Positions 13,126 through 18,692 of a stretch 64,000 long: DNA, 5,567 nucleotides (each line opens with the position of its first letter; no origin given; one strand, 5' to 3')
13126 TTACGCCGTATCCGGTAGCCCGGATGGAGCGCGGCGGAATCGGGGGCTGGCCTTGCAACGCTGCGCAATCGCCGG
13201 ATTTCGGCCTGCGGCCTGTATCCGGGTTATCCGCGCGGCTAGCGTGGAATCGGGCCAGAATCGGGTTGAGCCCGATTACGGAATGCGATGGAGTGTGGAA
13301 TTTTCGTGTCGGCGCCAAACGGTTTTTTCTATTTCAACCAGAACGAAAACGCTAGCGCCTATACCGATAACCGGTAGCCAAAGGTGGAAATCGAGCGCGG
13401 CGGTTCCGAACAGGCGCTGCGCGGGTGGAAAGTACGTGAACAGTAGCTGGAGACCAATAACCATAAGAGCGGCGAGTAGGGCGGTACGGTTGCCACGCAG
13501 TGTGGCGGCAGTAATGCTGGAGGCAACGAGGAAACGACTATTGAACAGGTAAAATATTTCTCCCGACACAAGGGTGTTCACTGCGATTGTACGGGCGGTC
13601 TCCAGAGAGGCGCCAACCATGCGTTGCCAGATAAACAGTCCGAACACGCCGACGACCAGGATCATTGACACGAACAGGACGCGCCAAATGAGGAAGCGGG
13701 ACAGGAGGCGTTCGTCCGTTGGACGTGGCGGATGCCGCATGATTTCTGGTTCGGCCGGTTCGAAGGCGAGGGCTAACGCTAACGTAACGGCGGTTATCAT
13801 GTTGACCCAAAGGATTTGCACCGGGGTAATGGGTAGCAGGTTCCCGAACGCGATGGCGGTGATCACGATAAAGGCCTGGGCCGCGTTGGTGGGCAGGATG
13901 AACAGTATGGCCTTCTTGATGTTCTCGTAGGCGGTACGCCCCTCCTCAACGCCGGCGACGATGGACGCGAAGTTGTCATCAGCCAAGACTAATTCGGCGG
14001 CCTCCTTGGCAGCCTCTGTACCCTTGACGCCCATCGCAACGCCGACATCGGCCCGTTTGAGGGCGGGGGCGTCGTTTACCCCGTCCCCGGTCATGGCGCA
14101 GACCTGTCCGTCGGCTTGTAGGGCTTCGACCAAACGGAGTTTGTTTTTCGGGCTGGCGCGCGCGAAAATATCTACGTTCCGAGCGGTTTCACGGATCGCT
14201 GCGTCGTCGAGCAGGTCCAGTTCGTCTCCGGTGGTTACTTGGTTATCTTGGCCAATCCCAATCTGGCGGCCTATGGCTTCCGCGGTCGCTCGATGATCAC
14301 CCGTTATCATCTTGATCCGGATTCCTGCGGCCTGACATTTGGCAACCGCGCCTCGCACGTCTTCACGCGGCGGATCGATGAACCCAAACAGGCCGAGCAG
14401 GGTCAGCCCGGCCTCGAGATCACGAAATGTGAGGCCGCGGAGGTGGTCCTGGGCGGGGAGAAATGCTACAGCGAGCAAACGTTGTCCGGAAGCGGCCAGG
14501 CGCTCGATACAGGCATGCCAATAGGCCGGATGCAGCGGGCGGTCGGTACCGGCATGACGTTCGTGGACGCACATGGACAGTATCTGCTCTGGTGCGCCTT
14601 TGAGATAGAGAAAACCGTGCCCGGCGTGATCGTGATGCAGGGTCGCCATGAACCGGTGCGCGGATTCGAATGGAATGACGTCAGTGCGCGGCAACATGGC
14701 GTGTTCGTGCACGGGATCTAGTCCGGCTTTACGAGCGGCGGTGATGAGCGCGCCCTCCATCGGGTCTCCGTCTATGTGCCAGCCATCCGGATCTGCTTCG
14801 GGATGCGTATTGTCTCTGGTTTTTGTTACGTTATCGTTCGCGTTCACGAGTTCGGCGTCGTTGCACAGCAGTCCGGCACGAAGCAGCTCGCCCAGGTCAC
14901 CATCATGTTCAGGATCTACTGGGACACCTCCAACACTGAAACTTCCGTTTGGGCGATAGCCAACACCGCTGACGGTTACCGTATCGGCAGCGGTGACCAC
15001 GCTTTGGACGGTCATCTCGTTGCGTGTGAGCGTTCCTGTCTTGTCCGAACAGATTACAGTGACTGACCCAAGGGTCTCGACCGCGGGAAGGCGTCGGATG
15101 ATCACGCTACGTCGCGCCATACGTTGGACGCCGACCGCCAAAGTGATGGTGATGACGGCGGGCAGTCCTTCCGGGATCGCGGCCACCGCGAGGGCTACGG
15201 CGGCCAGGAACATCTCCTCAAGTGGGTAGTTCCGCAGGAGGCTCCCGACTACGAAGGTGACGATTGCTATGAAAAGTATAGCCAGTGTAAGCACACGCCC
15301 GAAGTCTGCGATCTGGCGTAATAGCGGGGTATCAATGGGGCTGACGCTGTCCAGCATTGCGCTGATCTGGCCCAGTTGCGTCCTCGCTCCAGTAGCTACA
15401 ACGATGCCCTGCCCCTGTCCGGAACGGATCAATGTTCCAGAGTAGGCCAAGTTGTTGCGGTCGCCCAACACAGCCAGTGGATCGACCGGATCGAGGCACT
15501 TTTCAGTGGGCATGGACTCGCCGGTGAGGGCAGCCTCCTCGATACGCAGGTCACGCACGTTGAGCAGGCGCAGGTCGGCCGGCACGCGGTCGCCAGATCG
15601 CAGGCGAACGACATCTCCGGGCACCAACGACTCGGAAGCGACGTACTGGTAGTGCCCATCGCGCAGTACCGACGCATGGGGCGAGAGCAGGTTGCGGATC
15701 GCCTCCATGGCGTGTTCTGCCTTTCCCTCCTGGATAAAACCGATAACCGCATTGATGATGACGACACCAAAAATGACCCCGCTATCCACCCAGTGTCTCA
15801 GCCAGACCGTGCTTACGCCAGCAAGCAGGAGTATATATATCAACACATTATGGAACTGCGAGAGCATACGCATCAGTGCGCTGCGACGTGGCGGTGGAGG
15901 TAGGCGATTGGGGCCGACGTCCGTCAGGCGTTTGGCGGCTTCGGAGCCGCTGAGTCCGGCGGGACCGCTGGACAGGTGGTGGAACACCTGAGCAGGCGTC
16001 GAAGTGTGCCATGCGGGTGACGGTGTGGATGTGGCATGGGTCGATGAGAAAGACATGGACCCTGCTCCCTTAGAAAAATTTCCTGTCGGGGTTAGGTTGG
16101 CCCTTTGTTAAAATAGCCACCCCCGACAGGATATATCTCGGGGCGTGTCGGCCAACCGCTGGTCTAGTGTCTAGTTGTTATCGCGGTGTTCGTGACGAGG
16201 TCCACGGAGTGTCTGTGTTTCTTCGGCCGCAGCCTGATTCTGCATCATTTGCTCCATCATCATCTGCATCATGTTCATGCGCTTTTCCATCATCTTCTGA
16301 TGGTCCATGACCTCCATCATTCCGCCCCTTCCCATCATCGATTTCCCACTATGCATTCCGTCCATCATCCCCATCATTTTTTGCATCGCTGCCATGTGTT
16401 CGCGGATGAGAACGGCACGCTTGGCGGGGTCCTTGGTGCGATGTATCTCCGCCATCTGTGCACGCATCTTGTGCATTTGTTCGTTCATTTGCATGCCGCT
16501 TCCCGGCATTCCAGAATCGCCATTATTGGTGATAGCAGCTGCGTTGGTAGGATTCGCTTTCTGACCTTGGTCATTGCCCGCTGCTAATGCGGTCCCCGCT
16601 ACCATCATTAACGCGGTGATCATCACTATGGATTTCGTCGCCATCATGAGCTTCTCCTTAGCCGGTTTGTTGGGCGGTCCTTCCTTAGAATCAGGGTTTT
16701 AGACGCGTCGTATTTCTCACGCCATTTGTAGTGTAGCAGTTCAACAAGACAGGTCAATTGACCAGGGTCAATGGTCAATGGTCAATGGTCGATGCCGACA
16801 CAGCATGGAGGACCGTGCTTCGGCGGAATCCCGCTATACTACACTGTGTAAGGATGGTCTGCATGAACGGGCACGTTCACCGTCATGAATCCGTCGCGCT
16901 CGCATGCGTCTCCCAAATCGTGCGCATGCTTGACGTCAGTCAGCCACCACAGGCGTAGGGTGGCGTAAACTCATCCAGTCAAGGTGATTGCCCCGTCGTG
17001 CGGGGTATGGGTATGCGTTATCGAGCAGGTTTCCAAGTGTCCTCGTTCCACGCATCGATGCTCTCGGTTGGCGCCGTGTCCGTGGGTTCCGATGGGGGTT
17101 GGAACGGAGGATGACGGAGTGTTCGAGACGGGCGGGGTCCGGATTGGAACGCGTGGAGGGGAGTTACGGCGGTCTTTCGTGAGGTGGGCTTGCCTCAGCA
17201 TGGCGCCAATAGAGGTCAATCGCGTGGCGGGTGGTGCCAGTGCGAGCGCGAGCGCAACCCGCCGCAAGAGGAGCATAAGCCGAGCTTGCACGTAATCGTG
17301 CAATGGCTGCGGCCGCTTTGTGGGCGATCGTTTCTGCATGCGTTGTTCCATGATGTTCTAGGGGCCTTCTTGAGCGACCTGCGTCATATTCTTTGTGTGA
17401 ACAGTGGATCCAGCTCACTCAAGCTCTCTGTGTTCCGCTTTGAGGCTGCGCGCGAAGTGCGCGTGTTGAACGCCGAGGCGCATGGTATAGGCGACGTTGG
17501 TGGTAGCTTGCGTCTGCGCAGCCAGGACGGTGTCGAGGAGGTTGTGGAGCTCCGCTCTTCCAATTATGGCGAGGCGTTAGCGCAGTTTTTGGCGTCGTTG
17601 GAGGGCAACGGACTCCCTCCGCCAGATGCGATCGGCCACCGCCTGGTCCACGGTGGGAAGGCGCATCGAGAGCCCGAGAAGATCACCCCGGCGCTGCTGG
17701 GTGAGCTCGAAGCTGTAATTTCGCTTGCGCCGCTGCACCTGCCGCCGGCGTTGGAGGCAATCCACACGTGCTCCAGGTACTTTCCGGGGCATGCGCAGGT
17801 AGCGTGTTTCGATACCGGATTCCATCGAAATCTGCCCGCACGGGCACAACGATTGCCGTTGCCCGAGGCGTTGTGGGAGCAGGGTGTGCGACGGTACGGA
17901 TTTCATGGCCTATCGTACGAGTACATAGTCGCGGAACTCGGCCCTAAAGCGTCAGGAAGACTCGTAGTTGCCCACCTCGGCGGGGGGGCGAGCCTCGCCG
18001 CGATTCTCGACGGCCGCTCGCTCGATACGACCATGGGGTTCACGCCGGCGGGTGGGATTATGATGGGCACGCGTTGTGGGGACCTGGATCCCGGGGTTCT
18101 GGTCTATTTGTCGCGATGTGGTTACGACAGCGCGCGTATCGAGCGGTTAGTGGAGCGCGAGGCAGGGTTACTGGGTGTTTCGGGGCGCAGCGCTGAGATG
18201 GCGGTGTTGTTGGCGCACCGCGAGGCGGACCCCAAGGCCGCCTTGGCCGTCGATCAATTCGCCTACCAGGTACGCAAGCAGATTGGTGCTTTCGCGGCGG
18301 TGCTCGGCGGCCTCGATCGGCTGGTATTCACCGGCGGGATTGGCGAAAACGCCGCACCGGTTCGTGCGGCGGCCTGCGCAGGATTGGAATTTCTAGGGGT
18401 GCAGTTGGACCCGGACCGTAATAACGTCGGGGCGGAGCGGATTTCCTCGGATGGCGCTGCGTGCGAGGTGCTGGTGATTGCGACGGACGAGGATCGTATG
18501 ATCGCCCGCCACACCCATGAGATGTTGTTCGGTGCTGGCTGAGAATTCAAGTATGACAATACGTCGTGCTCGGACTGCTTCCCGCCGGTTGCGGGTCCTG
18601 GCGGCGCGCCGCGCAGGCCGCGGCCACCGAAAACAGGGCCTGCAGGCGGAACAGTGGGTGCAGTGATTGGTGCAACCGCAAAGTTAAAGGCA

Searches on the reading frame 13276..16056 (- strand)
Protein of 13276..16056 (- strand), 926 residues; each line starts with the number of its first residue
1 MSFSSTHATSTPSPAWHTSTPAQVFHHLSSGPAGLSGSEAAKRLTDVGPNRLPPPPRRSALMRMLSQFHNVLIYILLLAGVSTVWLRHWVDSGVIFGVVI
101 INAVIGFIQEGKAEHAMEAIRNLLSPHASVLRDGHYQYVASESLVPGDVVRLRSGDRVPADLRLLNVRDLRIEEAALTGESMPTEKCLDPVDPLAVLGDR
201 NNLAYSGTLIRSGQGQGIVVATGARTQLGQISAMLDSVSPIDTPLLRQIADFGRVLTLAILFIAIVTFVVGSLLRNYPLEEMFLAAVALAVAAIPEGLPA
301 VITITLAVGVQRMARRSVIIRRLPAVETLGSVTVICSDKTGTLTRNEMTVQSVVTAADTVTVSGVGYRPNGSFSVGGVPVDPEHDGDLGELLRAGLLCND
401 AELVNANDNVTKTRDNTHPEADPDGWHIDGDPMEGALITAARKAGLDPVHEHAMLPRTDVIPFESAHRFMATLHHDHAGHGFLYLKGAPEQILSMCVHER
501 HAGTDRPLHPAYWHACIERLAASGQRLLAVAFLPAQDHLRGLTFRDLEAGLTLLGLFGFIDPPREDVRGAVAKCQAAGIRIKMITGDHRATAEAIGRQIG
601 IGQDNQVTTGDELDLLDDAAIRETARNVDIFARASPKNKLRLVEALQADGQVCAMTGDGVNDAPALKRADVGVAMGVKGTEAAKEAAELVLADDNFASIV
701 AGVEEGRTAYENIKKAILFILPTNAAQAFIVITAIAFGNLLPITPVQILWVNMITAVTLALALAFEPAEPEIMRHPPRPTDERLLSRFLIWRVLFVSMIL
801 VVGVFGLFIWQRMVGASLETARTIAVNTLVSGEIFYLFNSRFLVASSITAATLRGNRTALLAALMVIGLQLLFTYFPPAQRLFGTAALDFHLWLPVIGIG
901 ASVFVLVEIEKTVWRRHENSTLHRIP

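Call 90: search_protein_families(library=pfam, proteins=[window:13276-16056:-], max_evalue=0.00001)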
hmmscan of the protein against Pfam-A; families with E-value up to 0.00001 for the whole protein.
window:13276-16056:- (926 aa): 5 families
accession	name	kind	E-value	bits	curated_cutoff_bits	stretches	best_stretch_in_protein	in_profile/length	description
PF00122.25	E1-E2_ATPase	-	6.2e-51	172.9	28.1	1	123-316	2-181/181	E1-E2 ATPase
PF00689.26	Cation_ATPase_C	-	5.8e-47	160.2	27.3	1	741-912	2-174/175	Cation transporting ATPase, C-terminus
PF00702.32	Hydrolase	-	4.2e-21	76.6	26.4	1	504-670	28-191/191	haloacid dehalogenase-like hydrolase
PF00690.31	Cation_ATPase_N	-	1.3e-17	63.6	20.4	1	16-81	1-67/69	Cation transporter/ATPase, N-terminus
PF13246.12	Cation_ATPase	-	7.1e-15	55.2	21.7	1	397-498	2-90/91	Cation transport ATPase (P-type)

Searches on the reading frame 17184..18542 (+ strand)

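Call 90: search_protein_families(library=pfam, proteins=[window:17184-18542:+], max_evalue=0.00001)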
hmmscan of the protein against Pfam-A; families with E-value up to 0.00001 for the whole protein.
window:17184-18542:+ (452 aa): 1 family
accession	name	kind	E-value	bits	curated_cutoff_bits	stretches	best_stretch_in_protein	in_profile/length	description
PF00871.23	Acetate_kinase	-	4.1e-99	332.3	22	1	69-442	2-392/392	Acetokinase family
